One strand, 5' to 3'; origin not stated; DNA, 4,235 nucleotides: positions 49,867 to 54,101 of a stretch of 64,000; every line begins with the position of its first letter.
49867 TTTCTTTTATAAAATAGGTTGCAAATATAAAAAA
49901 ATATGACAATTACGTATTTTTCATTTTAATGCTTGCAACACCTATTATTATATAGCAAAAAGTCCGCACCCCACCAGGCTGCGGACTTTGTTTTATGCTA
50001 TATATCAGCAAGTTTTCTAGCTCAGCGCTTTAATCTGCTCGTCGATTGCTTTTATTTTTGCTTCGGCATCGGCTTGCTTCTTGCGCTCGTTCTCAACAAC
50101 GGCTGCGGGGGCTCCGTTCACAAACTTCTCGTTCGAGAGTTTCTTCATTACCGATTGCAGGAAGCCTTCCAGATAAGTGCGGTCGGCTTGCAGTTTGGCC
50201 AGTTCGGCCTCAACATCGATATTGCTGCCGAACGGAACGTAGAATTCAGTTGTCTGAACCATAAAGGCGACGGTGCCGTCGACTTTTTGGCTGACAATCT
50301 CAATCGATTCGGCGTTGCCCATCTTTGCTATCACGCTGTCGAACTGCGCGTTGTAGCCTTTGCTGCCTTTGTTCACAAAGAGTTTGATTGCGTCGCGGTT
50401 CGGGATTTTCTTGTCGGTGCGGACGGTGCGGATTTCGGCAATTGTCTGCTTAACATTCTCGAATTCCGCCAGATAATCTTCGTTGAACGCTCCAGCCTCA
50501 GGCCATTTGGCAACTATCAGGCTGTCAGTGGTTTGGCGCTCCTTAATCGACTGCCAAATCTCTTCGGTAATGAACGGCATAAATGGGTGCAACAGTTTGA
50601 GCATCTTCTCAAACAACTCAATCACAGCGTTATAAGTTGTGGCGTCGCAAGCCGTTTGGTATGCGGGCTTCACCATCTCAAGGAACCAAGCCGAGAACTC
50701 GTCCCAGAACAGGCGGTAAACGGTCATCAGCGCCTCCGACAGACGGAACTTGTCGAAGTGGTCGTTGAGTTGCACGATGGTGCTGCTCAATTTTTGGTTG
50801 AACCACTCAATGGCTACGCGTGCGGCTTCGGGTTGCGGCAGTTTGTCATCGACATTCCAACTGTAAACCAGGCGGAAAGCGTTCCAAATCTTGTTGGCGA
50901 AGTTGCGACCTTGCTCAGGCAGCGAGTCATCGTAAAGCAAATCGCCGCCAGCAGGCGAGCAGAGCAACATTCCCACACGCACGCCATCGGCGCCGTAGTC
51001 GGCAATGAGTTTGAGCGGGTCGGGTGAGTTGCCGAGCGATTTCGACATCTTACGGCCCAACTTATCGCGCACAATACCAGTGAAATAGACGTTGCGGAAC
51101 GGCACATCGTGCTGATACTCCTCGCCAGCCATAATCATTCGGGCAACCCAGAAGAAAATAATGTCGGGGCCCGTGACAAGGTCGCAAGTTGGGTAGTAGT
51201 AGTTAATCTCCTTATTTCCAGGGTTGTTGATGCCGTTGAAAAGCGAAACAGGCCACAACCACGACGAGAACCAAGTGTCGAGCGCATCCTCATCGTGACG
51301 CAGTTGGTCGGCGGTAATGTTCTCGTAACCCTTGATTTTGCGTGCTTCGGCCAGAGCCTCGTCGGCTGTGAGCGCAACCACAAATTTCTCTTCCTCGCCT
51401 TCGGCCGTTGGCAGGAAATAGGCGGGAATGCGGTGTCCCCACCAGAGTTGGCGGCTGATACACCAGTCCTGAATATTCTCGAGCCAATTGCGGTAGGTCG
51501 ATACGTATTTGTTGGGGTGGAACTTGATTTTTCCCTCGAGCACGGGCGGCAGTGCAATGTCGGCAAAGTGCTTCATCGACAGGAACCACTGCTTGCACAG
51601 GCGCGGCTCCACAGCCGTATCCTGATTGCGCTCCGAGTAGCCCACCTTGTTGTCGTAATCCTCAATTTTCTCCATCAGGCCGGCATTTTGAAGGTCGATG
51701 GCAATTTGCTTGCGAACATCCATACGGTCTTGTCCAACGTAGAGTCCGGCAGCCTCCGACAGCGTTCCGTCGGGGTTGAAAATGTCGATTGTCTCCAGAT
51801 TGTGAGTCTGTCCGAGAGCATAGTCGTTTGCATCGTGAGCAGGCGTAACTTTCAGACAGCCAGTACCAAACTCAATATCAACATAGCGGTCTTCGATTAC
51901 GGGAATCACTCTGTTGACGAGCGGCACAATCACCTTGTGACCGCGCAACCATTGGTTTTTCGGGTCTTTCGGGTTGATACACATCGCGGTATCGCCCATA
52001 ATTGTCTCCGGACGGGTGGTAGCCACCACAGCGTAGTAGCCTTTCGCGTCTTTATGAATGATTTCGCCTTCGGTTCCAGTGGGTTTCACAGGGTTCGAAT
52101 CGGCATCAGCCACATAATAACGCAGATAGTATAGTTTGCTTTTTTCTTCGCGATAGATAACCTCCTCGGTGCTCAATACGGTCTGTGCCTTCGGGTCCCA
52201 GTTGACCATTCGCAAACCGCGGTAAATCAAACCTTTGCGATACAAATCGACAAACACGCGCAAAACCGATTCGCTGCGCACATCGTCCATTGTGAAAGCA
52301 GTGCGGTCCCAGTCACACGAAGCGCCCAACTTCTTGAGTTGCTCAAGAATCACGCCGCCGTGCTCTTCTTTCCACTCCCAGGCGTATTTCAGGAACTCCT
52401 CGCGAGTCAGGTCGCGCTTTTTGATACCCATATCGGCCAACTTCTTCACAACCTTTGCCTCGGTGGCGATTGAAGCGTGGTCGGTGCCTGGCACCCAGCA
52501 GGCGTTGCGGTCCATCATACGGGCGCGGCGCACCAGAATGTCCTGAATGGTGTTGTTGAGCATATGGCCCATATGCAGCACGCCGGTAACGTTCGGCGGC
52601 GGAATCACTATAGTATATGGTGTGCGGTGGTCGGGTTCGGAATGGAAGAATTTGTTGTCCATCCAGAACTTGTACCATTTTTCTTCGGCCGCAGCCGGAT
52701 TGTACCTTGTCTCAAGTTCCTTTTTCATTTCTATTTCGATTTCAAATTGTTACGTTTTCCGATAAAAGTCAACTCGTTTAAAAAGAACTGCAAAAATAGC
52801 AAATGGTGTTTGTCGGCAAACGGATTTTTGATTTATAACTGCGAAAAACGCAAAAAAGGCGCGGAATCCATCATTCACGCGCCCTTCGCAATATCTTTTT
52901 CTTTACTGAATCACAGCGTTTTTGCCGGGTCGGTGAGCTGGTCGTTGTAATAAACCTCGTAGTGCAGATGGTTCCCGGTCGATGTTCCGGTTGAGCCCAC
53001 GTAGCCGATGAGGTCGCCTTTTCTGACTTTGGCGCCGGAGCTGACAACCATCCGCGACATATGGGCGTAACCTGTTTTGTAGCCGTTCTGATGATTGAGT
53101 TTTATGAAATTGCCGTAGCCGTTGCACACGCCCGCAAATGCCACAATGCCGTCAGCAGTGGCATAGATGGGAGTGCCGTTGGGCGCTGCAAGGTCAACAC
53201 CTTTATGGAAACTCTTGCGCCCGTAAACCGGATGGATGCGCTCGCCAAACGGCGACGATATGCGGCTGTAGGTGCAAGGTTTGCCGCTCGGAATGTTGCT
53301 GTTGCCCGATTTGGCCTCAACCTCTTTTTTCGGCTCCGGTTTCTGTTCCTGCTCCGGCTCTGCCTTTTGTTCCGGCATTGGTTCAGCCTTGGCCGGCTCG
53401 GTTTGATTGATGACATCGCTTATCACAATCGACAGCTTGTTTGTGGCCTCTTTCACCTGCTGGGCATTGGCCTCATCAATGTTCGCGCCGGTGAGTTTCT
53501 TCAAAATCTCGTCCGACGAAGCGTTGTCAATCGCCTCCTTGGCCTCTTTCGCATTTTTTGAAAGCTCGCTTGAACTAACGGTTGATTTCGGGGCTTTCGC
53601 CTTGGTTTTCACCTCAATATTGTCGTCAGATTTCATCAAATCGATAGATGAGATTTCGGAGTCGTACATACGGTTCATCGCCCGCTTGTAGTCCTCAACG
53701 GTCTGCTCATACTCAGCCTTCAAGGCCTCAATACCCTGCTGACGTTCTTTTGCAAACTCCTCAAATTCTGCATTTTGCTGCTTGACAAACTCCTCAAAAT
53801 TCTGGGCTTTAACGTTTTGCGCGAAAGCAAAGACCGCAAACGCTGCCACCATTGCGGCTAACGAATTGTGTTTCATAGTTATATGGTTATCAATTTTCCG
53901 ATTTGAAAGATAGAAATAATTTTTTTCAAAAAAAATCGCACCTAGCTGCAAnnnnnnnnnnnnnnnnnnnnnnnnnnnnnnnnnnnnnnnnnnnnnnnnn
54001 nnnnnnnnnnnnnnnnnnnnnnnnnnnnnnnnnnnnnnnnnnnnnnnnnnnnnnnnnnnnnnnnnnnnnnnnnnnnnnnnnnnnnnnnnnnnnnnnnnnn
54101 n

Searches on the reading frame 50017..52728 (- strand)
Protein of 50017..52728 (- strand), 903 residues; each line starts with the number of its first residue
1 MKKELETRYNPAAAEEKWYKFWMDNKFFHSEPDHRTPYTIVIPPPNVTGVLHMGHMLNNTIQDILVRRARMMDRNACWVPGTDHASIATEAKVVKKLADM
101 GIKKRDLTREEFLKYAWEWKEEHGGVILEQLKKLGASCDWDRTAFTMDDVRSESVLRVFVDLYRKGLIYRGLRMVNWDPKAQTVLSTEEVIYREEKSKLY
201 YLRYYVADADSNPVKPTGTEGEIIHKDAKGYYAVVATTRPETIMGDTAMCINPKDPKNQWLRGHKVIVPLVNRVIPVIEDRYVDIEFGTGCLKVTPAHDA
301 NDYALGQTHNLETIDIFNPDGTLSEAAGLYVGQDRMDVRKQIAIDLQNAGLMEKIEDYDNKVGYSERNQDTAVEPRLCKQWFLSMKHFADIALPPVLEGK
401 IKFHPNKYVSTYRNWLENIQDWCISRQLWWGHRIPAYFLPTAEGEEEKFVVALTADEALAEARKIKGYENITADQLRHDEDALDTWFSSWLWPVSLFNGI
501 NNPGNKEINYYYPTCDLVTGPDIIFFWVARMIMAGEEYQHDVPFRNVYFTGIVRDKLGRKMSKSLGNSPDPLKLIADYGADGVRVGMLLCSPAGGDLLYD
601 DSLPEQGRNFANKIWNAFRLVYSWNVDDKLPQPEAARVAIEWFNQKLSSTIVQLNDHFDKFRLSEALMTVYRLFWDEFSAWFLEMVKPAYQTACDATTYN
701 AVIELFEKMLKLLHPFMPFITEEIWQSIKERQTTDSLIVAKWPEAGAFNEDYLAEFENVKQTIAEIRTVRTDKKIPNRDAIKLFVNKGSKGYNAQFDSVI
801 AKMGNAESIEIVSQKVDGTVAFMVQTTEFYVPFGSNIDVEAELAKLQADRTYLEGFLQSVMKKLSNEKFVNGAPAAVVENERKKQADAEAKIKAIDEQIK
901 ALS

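Call 47: search_protein_families(library=pfam, proteins=[window:50017-52728:-], max_evalue=0.00001)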
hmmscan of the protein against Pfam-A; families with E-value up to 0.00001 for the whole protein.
window:50017-52728:- (903 aa): 5 families
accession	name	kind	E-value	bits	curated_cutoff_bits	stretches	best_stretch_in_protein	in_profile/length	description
PF00133.28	tRNA-synt_1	-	3.5e-123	411.9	22.7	1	17-597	1-411/414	tRNA synthetases class I (I, L, M and V)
PF08264.19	Anticodon_1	-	9.4e-34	116.8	25.1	1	642-782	3-145/148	Anticodon-binding domain of tRNA ligase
PF09334.17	tRNA-synt_1g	-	9.4e-15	54.7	20.1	1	43-190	6-135/391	tRNA synthetases class I (M)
PF10458.14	Val_tRNA-synt_C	-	2.1e-11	44.4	25.9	1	838-902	1-65/66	Valyl tRNA synthetase tRNA binding arm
PF13603.12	tRNA-synt_1_2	-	3.4e-09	36.9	25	1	260-322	83-145/185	Leucyl-tRNA synthetase, editing domain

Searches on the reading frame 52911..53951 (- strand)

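Call 47: search_protein_families(library=pfam, proteins=[window:52911-53951:-], max_evalue=0.00001)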
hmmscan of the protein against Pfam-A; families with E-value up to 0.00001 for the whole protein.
window:52911-53951:- (346 aa): 1 family
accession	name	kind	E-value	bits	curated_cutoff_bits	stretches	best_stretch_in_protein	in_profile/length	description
PF01551.29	Peptidase_M23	-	1.9e-35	121.3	28.7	1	248-342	2-96/96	Peptidase family M23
